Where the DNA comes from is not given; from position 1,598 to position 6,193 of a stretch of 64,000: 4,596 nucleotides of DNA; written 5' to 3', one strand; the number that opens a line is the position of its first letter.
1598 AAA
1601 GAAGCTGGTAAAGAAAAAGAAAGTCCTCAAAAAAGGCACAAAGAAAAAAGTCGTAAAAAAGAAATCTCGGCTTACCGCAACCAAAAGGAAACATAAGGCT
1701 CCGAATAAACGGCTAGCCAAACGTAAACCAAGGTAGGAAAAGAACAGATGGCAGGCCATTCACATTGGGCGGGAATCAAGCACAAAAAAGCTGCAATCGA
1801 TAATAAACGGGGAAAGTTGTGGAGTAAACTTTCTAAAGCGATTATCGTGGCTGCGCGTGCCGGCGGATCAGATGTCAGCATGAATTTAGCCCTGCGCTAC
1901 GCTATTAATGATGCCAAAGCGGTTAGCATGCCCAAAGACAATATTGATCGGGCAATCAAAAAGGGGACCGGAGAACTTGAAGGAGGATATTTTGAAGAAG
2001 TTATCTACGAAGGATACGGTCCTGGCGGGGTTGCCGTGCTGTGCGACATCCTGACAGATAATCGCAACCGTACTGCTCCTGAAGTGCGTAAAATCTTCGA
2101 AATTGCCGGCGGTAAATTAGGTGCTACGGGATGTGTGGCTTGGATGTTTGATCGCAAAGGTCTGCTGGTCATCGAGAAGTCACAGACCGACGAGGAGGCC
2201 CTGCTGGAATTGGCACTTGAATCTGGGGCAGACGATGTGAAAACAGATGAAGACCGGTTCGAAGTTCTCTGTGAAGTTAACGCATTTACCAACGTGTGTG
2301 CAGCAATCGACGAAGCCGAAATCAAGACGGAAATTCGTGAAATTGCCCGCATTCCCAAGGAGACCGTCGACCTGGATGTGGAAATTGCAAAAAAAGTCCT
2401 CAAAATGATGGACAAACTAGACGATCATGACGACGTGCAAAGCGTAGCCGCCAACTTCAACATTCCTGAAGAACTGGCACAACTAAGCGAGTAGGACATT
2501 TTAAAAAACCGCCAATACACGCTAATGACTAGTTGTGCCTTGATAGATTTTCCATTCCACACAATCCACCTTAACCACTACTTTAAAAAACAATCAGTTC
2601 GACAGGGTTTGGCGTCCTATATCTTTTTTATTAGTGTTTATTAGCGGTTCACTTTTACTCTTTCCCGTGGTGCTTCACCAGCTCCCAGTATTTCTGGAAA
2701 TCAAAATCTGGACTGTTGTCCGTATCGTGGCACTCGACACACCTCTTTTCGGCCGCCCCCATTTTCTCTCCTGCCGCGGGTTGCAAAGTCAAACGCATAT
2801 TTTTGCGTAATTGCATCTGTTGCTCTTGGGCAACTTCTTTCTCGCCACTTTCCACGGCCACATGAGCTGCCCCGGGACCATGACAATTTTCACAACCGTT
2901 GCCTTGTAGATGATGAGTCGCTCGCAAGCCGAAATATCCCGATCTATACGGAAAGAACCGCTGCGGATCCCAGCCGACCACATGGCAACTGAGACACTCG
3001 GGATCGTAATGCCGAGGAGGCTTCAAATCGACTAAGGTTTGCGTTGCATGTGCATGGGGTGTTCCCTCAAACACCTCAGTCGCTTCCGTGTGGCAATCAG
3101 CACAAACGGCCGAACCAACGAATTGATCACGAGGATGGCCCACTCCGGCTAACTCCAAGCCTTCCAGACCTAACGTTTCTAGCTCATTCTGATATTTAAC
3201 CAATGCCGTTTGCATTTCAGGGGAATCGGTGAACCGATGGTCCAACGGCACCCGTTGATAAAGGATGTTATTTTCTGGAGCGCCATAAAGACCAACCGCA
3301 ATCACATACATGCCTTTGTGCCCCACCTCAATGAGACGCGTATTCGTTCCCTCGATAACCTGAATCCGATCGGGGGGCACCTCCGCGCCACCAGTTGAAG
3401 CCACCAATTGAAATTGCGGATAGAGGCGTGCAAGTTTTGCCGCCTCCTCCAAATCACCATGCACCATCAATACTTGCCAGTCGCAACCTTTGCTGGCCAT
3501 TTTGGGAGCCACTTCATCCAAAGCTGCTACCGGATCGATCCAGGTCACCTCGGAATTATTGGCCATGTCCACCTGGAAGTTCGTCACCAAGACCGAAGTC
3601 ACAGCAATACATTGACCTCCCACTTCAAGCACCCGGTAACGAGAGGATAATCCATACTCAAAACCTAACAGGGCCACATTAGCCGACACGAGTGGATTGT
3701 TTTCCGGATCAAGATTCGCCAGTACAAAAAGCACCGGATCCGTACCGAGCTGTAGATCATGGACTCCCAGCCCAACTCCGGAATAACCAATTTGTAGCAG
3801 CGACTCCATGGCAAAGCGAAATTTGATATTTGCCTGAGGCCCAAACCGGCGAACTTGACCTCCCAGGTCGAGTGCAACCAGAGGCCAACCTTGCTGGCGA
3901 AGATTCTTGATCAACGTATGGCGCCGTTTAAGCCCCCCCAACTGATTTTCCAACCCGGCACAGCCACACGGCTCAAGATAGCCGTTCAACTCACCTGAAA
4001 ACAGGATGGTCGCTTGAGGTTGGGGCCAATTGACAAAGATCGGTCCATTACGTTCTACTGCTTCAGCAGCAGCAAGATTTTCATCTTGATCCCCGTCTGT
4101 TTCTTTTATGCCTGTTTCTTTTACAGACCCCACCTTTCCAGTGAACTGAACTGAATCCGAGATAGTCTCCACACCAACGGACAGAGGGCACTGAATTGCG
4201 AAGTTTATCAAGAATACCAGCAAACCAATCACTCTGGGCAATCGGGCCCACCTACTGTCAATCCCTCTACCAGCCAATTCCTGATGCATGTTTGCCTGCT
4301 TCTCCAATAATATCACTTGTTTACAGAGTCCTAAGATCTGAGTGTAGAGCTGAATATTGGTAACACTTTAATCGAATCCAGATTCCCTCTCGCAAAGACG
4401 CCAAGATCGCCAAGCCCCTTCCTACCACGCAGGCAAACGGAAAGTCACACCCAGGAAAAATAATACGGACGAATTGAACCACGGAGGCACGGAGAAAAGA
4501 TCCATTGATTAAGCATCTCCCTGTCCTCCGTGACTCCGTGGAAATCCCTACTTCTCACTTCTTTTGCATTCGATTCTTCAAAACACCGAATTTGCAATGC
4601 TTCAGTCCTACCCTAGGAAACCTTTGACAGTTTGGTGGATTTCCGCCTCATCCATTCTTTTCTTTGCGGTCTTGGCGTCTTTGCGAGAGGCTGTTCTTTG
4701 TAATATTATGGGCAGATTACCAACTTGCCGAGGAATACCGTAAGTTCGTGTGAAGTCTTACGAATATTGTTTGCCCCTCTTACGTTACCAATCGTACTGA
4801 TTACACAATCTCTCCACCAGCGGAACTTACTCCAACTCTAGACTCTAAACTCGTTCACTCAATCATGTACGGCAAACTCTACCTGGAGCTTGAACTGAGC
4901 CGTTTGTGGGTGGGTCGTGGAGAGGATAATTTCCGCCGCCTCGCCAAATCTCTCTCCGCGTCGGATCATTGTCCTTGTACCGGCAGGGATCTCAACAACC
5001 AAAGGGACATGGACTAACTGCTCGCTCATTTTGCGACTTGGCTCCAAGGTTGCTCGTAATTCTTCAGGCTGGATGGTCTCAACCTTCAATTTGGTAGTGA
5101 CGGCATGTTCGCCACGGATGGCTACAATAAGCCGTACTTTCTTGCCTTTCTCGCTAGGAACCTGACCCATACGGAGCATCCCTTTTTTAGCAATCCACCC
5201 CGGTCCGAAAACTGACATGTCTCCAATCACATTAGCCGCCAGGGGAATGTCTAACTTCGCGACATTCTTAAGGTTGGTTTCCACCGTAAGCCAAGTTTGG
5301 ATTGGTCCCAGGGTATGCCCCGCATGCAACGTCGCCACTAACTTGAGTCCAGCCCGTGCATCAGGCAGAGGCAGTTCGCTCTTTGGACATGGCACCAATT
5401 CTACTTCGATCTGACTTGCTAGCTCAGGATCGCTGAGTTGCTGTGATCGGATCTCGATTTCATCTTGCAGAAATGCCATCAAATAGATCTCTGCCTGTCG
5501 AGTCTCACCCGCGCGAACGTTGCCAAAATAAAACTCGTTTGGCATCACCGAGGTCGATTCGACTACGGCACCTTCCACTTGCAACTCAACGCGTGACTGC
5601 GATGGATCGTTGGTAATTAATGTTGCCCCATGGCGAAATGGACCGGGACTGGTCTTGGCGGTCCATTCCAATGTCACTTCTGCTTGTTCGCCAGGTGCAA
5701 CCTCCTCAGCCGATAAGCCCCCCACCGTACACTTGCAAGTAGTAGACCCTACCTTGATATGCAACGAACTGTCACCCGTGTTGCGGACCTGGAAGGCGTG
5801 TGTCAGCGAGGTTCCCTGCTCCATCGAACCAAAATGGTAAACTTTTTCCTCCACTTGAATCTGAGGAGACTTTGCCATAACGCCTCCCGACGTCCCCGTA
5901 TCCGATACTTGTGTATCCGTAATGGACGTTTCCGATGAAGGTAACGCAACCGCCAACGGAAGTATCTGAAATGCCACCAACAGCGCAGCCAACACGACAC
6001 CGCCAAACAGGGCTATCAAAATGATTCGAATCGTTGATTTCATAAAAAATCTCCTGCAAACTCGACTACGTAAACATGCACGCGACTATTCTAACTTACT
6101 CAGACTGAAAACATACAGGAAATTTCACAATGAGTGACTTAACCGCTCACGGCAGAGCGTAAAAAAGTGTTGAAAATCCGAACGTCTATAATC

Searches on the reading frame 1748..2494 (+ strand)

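Call 24: search_protein_families(library=ncbifam, max_evalue=1e-15, proteins=[window:1748-2494:+])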
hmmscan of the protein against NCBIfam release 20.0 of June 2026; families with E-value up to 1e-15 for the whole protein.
window:1748-2494:+ (248 aa): 3 families
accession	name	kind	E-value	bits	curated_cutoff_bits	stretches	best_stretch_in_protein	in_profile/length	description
NF001030.0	PRK00110.1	equivalog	9.5e-99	330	243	1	1-245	1-242/245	YebC/PmpR family DNA-binding transcriptional regulator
TIGR01033.1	TIGR01033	subfamily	1.8e-89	299.6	208.75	1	1-238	1-238/238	YebC/PmpR family DNA-binding transcriptional regulator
NF009044.0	PRK12378.1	subfamily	1.4e-76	257.4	196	1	6-238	4-237/239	YebC/PmpR family DNA-binding transcriptional regulator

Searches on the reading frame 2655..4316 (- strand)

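Call 24: search_protein_families(library=ncbifam, max_evalue=1e-15, proteins=[window:2655-4316:-])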
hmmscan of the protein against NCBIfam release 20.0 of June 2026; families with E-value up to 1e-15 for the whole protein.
window:2655-4316:- (553 aa): 1 family
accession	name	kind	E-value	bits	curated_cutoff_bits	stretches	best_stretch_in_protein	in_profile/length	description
NF041198.1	UshA_like_PCGU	equivalog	5.8e-53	180.2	275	2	354-541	353-519/519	UshA-like (seleno)protein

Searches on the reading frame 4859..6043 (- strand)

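Call 24: search_protein_families(library=ncbifam, max_evalue=1e-15, proteins=[window:4859-6043:-])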
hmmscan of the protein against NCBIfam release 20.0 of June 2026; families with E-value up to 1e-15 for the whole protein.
window:4859-6043:- (394 aa): 1 family
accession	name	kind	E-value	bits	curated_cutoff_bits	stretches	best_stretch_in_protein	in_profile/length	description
NF041425.1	OS_HP2_seleno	subfamily_domain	1.8e-17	63.4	100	1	64-160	1-97/98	OS_HP2 family (seleno)protein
